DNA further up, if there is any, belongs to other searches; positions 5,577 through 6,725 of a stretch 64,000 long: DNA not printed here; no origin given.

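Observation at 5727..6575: Syntenic DapF homologue has both catalytic cysteines replaced by serine (S73, S217)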

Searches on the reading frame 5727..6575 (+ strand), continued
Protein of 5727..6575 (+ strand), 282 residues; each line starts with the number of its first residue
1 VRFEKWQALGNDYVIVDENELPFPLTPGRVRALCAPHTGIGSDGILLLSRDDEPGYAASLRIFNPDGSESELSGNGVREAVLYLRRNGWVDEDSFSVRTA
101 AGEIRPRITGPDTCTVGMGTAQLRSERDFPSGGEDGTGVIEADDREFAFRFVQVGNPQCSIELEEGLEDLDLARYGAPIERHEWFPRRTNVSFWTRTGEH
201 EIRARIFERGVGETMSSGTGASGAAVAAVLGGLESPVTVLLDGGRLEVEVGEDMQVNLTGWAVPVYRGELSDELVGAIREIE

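Call 19: list_cluster_members(proteins=[P0184, P0187, P0220, P0140, P0123, P0124, P0148, P0192, P0257, P0238])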
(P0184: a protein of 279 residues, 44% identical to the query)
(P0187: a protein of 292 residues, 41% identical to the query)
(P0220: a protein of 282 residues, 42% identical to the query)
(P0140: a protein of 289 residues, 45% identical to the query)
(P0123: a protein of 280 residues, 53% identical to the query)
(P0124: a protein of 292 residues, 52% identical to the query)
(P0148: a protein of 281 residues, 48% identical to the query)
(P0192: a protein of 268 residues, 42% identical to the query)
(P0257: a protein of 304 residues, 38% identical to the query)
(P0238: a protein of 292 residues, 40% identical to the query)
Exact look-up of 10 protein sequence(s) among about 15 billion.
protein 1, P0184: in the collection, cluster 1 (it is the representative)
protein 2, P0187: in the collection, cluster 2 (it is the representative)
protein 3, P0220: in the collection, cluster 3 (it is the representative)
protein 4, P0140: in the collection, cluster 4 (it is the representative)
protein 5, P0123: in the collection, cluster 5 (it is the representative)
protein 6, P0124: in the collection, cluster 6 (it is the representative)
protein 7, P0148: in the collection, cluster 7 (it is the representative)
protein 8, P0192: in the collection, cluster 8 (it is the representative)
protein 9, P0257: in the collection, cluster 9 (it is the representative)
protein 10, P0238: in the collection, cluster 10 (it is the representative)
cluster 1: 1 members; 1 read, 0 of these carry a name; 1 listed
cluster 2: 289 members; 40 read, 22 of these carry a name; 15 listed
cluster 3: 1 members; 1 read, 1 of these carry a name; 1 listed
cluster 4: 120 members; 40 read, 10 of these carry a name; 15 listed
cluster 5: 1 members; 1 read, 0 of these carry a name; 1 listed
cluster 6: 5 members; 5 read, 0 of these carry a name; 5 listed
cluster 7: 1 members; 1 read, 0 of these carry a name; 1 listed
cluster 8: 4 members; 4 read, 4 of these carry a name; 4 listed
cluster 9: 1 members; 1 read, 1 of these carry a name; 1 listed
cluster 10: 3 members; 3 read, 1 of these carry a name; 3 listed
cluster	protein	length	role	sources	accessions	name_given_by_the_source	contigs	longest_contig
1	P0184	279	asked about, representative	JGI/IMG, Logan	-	-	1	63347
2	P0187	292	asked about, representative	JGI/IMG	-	diaminopimelate epimerase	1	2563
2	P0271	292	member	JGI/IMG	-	diaminopimelate epimerase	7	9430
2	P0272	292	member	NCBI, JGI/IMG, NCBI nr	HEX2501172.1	MAG TPA: diaminopimelate epimerase [Methylomirabilota bacterium] | diaminopimelate epimerase | diaminopimelate epimerase [Methylomirabilota bacterium]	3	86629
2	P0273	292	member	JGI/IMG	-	diaminopimelate epimerase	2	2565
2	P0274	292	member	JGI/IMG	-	diaminopimelate epimerase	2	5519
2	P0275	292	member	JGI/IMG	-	diaminopimelate epimerase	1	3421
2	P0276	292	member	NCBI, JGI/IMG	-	diaminopimelate epimerase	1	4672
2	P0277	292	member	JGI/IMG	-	diaminopimelate epimerase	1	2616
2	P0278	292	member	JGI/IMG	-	diaminopimelate epimerase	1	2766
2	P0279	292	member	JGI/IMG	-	diaminopimelate epimerase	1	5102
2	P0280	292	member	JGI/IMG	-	diaminopimelate epimerase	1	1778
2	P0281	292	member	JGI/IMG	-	diaminopimelate epimerase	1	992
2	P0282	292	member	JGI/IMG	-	diaminopimelate epimerase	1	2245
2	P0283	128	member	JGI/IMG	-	diaminopimelate epimerase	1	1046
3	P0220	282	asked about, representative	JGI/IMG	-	diaminopimelate epimerase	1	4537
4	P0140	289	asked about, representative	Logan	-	-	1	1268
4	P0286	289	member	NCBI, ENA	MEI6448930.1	MAG: diaminopimelate epimerase [Actinomycetes bacterium]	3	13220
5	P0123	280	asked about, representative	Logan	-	-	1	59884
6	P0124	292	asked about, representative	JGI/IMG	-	-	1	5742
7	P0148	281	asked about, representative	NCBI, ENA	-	-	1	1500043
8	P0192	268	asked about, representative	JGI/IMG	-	diaminopimelate epimerase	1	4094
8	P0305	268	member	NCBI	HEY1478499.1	MAG TPA: diaminopimelate epimerase [Gaiellales bacterium]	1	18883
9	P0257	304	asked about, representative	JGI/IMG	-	diaminopimelate epimerase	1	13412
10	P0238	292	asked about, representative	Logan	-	-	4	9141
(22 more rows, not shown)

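Call 24: search_protein_families(library=pfam, proteins=[P0218, P0237, P0259, P0201, P0208, P0135, P0176])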
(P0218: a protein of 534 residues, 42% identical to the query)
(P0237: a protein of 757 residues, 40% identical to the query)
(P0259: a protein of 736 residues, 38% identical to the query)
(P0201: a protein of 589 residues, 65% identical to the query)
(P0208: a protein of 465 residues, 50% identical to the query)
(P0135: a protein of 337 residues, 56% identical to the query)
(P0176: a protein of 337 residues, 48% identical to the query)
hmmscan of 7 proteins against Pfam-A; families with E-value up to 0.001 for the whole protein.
P0218 (534 aa): 11 families
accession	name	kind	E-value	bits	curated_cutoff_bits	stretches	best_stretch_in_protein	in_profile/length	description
PF01678.24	DAP_epimerase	-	9.3e-51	171.4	34.7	2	153-261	2-115/121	Diaminopimelate epimerase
PF13649.12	Methyltransf_25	-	2.9e-17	63.6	27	1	352-449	1-96/97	Methyltransferase domain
PF08242.18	Methyltransf_12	-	1.1e-14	55.4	30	1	353-452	1-98/98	Methyltransferase domain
PF08241.18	Methyltransf_11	-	1.5e-14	54.8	21.2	1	353-453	1-94/95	Methyltransferase domain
PF13847.12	Methyltransf_31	-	2.3e-14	53.8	27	1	349-456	4-111/145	Methyltransferase domain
PF13489.12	Methyltransf_23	-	2.7e-10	40.6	27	1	336-463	11-124/164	Methyltransferase domain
PF00891.24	Methyltransf_2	-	2.1e-07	30.9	22.3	1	337-480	54-189/210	O-methyltransferase domain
PF05401.17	NodS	-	5.8e-07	30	24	1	346-448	41-138/201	Nodulation protein S (NodS)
PF01209.24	Ubie_methyltran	-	6.4e-06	26.1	20.1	1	348-476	47-169/233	ubiE/COQ5 methyltransferase family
PF05175.20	MTS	-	3.8e-05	23.8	23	1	342-422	25-104/170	Methyltransferase small domain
PF08003.17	Methyltransf_9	-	0.00097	18.6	23.8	0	348-473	115-236/315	Protein of unknown function (DUF1698)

P0237 (757 aa): 3 families
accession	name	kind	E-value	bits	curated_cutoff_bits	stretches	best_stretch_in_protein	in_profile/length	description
PF02784.22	Orn_Arg_deC_N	-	3.2e-48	164.7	23.4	1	47-301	4-247/247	Pyridoxal-dependent decarboxylase, pyridoxal binding domain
PF01678.24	DAP_epimerase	-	3.1e-47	160.1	34.7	2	620-731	2-118/121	Diaminopimelate epimerase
PF00278.28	Orn_DAP_Arg_deC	-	9.2e-17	61.5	23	1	302-397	6-95/95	Pyridoxal-dependent decarboxylase, C-terminal sheet domain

P0259 (736 aa): 3 families
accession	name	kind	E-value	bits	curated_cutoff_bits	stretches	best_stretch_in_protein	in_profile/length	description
PF01678.24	DAP_epimerase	-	3e-51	173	34.7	2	457-573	3-118/121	Diaminopimelate epimerase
PF02784.22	Orn_Arg_deC_N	-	3.4e-39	135.1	23.4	1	68-308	12-247/247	Pyridoxal-dependent decarboxylase, pyridoxal binding domain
PF00278.28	Orn_DAP_Arg_deC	-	1e-14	55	23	1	101-398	5-95/95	Pyridoxal-dependent decarboxylase, C-terminal sheet domain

P0201 (589 aa): 2 families
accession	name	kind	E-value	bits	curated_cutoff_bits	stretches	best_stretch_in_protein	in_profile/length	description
PF01678.24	DAP_epimerase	-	8.1e-26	90.9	34.7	2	494-572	25-106/121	Diaminopimelate epimerase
PF01715.23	IPPT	-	3.2e-12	47.1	23.6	1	201-259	150-210/243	IPP transferase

P0208 (465 aa): 1 family
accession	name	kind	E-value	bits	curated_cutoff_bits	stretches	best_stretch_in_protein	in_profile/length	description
PF01678.24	DAP_epimerase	-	1.5e-17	64.2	34.7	1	179-297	3-119/121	Diaminopimelate epimerase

P0135 (337 aa): 1 family
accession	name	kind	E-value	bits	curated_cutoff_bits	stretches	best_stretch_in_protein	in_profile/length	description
PF01678.24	DAP_epimerase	-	1.3e-19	70.9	34.7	2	112-159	54-102/121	Diaminopimelate epimerase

P0176 (337 aa): 1 family
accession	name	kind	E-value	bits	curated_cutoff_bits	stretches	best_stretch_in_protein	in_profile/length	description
PF01678.24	DAP_epimerase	-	2.6e-15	57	34.7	1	83-177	25-119/121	Diaminopimelate epimerase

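Call 28: search_protein_families(library=ncbifam, proteins=[P0237, P0259, P0187, P0184, P0192], max_evalue=1e-10)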
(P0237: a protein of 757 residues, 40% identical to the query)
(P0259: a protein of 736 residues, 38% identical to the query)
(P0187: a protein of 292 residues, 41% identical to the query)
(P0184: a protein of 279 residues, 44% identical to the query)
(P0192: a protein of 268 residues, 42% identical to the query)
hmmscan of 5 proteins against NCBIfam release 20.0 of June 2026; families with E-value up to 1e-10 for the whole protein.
P0237 (757 aa): 6 families
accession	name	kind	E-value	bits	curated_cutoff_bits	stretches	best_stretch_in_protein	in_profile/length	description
TIGR01048.1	lysA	equivalog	9.4e-123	409.8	297.9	1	11-439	3-416/417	diaminopimelate decarboxylase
TIGR00652.1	DapF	equivalog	4.9e-61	206.5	114.65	1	465-740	2-269/270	diaminopimelate epimerase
TIGR03099.1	dCO2ase_PEP1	hypoth_equivalog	1.3e-52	179.3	478.45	1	14-406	5-385/398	pyridoxal-dependent decarboxylase, exosortase A system-associated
NF006515.0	PRK08961.1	equivalog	1.3e-46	159.1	802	1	31-414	501-855/861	bifunctional aspartate kinase/diaminopimelate decarboxylase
NF052544.1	OrLyDeCDokD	equivalog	5.7e-42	143.9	700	1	13-440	22-460/461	ornithine/lysine decarboxylase DokD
NF041039.1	FslC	exception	1.1e-16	60.6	500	1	26-428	21-413/418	rhizoferrin biosystnesis N-citrylornithine decarboxylase FslC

P0259 (736 aa): 9 families
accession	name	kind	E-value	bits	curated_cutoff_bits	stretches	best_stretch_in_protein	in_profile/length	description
TIGR01048.1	lysA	equivalog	1e-107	360.3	297.9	1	28-440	7-416/417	diaminopimelate decarboxylase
TIGR00652.1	DapF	equivalog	2.5e-61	207.5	114.65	1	457-725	5-269/270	diaminopimelate epimerase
TIGR03099.1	dCO2ase_PEP1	hypoth_equivalog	4.7e-46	157.6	478.45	1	26-405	4-383/398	pyridoxal-dependent decarboxylase, exosortase A system-associated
NF006515.0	PRK08961.1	equivalog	3.9e-42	144.2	802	1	39-410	497-850/861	bifunctional aspartate kinase/diaminopimelate decarboxylase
NF052544.1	OrLyDeCDokD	equivalog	7.8e-29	100.6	700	1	30-440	26-459/461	ornithine/lysine decarboxylase DokD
NF003763.0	PRK05354.1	equivalog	5.3e-17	61.6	369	1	119-326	147-365/636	biosynthetic arginine decarboxylase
TIGR01273.1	speA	equivalog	4.5e-16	58.5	624.1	1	136-326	160-357/624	arginine decarboxylase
NF041039.1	FslC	exception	8.4e-12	44.6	500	1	35-423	17-408/418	rhizoferrin biosystnesis N-citrylornithine decarboxylase FslC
NF038284.1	bifunc_DapF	exception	6.9e-11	42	350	0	458-700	15-238/254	bifunctional diaminopimelate epimerase/glutamate racemase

P0187 (292 aa): 2 families
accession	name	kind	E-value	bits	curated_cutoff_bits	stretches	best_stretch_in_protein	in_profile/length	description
TIGR00652.1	DapF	equivalog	5.6e-73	245.7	114.65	1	3-275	2-268/270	diaminopimelate epimerase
NF038284.1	bifunc_DapF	exception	6.6e-24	84.6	350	1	30-267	33-254/254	bifunctional diaminopimelate epimerase/glutamate racemase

P0184 (279 aa): 1 family
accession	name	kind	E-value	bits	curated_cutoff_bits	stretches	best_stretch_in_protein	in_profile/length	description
TIGR00652.1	DapF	equivalog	1.8e-64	217.8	114.65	1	1-270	1-269/270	diaminopimelate epimerase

P0192 (268 aa): 2 families
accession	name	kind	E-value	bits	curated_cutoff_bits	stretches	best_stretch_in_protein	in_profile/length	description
TIGR00652.1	DapF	equivalog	5.8e-59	199.7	114.65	1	4-255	4-267/270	diaminopimelate epimerase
NF038284.1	bifunc_DapF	exception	8.5e-26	90.8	350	1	9-214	18-219/254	bifunctional diaminopimelate epimerase/glutamate racemase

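Call 41: predict_structure(alignment_id=A1)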
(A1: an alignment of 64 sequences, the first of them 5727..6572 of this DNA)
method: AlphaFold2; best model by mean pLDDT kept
length: 282 residues; sequences in the alignment: 64
mean_pLDDT: 96.4   pTM: 0.92
mean pLDDT of the five models: 96.4, 95.9, 95.8, 95.7, 95.5
residues with pLDDT >= 90: 276; 70-90: 6; 50-70: 0; < 50: 0
segments of 3 or more residues with pLDDT < 50: none
pLDDT, mean of each block of 10 residues (from residue 1): 97 97 97 97 97 93 96 96 97 95 95 96 96 96 97 96 97 97 96 98 97 95 98 98 98 98 98 96 85
secondary structure, 60 per line:
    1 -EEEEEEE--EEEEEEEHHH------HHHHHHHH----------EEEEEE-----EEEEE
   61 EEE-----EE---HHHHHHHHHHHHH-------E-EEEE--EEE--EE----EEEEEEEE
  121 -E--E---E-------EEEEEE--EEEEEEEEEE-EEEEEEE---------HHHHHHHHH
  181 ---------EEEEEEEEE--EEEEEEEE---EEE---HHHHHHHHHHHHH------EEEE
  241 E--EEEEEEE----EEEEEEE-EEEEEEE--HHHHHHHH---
elements in order: E2-8 E11-17 H27-34 E45-50 E56-63 H74-86 E96-99 E102-104 E113-120 E137-142 E145-154 E156-162 H172-180 E190-198 E201-208 E212-214 H218-230 E237-241 E244-250 E255-261 E263-269 H272-279

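Call 44: list_cluster_members(proteins=[P0134, P0258, P0182, P0236, P0179, P0223, P0219, P0214, P0215, P0237])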
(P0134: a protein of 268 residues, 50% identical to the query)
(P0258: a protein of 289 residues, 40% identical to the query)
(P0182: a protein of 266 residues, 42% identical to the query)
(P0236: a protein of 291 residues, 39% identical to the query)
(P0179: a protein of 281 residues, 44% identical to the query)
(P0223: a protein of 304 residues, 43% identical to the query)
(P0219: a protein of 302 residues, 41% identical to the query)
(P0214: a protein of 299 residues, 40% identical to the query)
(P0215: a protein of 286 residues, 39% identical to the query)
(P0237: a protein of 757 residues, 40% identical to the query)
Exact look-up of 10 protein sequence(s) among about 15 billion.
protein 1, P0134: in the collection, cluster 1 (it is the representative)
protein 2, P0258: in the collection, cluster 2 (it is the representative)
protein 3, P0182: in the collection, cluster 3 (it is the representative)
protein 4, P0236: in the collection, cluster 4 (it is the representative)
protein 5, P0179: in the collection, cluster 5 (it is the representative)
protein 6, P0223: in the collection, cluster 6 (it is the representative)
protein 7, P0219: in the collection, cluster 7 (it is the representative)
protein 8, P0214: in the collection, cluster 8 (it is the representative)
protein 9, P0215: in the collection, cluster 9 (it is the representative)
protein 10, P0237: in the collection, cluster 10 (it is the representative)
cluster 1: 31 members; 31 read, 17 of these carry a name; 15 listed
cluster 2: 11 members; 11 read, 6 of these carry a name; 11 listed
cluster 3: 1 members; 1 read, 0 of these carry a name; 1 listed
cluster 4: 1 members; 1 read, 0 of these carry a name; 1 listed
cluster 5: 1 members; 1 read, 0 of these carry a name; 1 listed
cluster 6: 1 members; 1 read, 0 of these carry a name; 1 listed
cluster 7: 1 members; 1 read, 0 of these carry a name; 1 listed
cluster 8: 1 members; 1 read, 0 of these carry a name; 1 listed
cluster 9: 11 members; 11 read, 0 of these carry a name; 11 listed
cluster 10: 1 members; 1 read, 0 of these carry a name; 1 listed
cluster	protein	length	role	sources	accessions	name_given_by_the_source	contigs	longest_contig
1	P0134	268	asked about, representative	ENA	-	-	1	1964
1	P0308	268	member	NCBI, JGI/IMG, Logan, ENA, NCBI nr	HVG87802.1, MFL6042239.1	MAG: diaminopimelate epimerase [Gaiellales bacterium] | diaminopimelate epimerase | diaminopimelate epimerase [Gaiellales bacterium]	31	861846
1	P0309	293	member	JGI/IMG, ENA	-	diaminopimelate epimerase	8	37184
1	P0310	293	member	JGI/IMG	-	diaminopimelate epimerase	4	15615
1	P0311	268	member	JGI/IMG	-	diaminopimelate epimerase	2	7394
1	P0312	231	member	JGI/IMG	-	diaminopimelate epimerase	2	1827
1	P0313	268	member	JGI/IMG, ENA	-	diaminopimelate epimerase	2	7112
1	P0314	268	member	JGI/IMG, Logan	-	diaminopimelate epimerase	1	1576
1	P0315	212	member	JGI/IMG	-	diaminopimelate epimerase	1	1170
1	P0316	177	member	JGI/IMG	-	diaminopimelate epimerase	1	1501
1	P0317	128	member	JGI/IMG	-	diaminopimelate epimerase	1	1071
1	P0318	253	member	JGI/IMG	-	diaminopimelate epimerase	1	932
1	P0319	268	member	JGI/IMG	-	diaminopimelate epimerase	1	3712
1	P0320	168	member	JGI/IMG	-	diaminopimelate epimerase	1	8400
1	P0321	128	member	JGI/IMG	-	diaminopimelate epimerase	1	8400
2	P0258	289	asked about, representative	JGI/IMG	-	diaminopimelate epimerase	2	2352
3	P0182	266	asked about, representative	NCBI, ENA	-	-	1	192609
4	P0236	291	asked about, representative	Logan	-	-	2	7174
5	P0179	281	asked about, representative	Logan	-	-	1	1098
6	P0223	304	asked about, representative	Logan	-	-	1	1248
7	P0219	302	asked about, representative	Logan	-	-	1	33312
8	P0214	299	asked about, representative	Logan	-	-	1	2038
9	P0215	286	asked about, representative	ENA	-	-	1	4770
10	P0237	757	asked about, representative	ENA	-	-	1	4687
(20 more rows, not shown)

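Call 45: fold_search(model_id=the predicted structure, library=pdb)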
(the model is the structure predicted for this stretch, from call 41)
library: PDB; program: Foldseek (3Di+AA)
matches with E <= 10: 700; with E <= 0.001: 106
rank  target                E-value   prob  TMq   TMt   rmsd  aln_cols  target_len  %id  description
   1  8qzy_A                8.1e-32  1.00  0.84  0.86   2.9       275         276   34  Structural and biochemical characterization of diaminopimelate epimerase from Pseudomonas aeruginosa (released 2024-11-06)
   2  9mro_A                9.1e-32  1.00  0.89  0.90   2.2       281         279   33  Crystal structures of a cyanobacterial DAP epimerase bound to either D,L-aziDAP or D,L-alpha-methyl DAP (released 2025-07-16)
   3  4ijz_A                1.4e-31  1.00  0.83  0.85   3.0       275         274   32  Crystal structure of diaminopimelate epimerase from Escherichia coli (released 2013-02-20)
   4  4ijz_B                2.5e-31  1.00  0.84  0.86   2.9       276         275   32  Crystal structure of diaminopimelate epimerase from Escherichia coli (released 2013-02-20)
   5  4ik0_A                6.6e-31  1.00  0.83  0.85   3.0       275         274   32  Crystal structure of diaminopimelate epimerase Y268A mutant from Escherichia coli (released 2013-02-20)
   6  2q9h                  1.1e-30  1.00  0.84  0.87   2.8       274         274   31  Crystal structure of the C73S mutant of diaminopimelate epimerase (released 2007-10-23)
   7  4ik0_B                1.1e-30  1.00  0.85  0.87   2.8       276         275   32  Crystal structure of diaminopimelate epimerase Y268A mutant from Escherichia coli (released 2013-02-20)
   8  5ha4_B                1.7e-30  1.00  0.86  0.86   2.7       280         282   33  Structure of a diaminopimelate epimerase from Acinetobacter baumannii (released 2016-01-27)
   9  5ha4_A                2.5e-30  1.00  0.86  0.87   2.6       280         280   32  Structure of a diaminopimelate epimerase from Acinetobacter baumannii (released 2016-01-27)
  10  6d13_A                2.7e-30  1.00  0.85  0.87   2.7       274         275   33  Crystal structure of E.coli RppH-DapF complex (released 2018-05-23)
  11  7vdy_A                3.4e-30  1.00  0.86  0.85   2.3       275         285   29  Crystal structure of O-ureidoserine racemase (released 2021-12-15)
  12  2q9j                  3.4e-30  1.00  0.83  0.85   3.0       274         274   31  Crystal structure of the C217S mutant of diaminopimelate epimerase (released 2007-10-23)
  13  1bwz                  4.6e-30  1.00  0.83  0.85   2.9       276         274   31  DIAMINOPIMELATE EPIMERASE FROM HEMOPHILUS INFLUENZAE (released 1998-12-16)
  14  2otn_A                2.1e-29  1.00  0.80  0.77   3.3       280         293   32  Crystal structure of the catalytically active form of diaminopimelate epimerase from Bacillus anthracis (released 2008-03-04)
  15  8qzy_B                2.2e-29  1.00  0.84  0.85   2.8       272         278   35  Structural and biochemical characterization of diaminopimelate epimerase from Pseudomonas aeruginosa (released 2024-11-06)
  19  3ejx_D                6.1e-29  1.00  0.88  0.82   2.4       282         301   34  Crystal structure of diaminopimelate epimerase from Arabidopsis thaliana in complex with LL-AziDAP (released 2009-02-17)
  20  3ejx_A                8.2e-29  1.00  0.87  0.85   2.7       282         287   34  Crystal structure of diaminopimelate epimerase from Arabidopsis thaliana in complex with LL-AziDAP (released 2009-02-17)
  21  3ejx_B                9.9e-29  1.00  0.87  0.85   2.7       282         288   34  Crystal structure of diaminopimelate epimerase from Arabidopsis thaliana in complex with LL-AziDAP (released 2009-02-17)
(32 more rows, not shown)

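Call 48: find_encoding_contigs(protein=P0001, flank=1000, max_places=2)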
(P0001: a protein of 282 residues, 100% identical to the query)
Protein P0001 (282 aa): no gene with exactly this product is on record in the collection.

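Call 49: find_encoding_contigs(protein=P0063, flank=10000, max_places=2)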
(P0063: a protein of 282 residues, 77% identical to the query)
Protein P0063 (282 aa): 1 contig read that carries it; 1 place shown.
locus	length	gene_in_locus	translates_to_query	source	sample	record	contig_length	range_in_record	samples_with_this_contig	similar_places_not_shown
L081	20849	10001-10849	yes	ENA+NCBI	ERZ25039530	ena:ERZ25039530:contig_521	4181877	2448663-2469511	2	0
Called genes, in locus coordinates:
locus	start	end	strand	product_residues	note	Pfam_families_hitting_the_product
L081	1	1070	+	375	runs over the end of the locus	PF00154:RecA_N, PF08423:Rad51, PF06745:ATPase (weak), PF27531:MT3502_N (weak), PF21096:RecA_C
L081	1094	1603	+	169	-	PF21981:RecX_HTH3 (faint), PF21982:RecX_HTH1 (weak), PF02631:RecX_HTH2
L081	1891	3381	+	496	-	PF12072:RNase_Y_N, PF08668:HDOD (weak), PF01966:HD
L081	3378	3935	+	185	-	PF06475:Glycolipid_bind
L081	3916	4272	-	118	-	PF10012:DUF2255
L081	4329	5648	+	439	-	PF00919:UPF0004, PF04055:Radical_SAM, PF01938:TRAM (weak)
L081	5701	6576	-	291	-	PF01497:Peripla_BP_2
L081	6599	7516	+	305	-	PF01745:IPT (weak), PF01715:IPPT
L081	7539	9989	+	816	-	PF01804:Penicil_amidase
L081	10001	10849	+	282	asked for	PF01678:DAP_epimerase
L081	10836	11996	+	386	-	PF00155:Aminotran_1_2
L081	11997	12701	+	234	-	PF04250:DUF429 (weak)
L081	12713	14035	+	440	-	PF13167:GTP-bdg_N, PF16360:GTP-bdg_M, PF01926:MMR_HSR1, PF02421:FeoB_N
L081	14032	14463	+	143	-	PF22769:DCD, PF00692:dUTPase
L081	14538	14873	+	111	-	PF01740:STAS, PF13466:STAS_2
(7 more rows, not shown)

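Call 50: find_encoding_contigs(protein=P0308, flank=8000, max_places=2)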
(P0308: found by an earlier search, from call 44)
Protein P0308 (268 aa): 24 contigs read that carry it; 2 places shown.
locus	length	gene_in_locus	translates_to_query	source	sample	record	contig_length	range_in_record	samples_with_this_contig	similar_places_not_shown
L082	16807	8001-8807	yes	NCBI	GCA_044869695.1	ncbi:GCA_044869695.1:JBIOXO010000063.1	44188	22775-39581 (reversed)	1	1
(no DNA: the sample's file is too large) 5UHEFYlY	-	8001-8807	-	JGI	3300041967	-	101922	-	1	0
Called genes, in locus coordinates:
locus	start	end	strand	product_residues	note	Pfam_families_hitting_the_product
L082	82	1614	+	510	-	PF12072:RNase_Y_N, PF00013:KH_1 (weak), PF01966:HD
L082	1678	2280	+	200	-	-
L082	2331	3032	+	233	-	PF00072:Response_reg, PF00486:Trans_reg_C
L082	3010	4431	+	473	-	PF00672:HAMP, PF00512:HisKA, PF02518:HATPase_c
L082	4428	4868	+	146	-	-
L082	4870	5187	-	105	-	PF22277:EncFtn-like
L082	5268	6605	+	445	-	PF00919:UPF0004, PF04055:Radical_SAM, PF01938:TRAM (weak)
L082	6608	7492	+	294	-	PF01745:IPT (weak), PF01715:IPPT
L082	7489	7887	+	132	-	-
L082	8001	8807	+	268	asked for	PF01678:DAP_epimerase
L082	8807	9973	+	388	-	PF00155:Aminotran_1_2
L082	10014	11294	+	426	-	PF03193:RsgA_GTPase (faint), PF13167:GTP-bdg_N, PF16360:GTP-bdg_M, PF01926:MMR_HSR1, PF02421:FeoB_N, PF16897:MMR_HSR1_Xtn (weak), PF19275:HflX_C (weak)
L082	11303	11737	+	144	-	PF00692:dUTPase, PF22769:DCD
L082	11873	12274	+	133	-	PF00293:NUDIX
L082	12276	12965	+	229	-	PF00149:Metallophos, PF12850:Metallophos_2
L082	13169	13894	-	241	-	PF07685:GATase_3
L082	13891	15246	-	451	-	PF08245:Mur_ligase_M, PF08353:MurT_C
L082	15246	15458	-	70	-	-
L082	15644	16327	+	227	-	PF18780:HNH_repeat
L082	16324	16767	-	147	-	-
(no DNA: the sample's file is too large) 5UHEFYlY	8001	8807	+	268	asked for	PF01678:DAP_epimerase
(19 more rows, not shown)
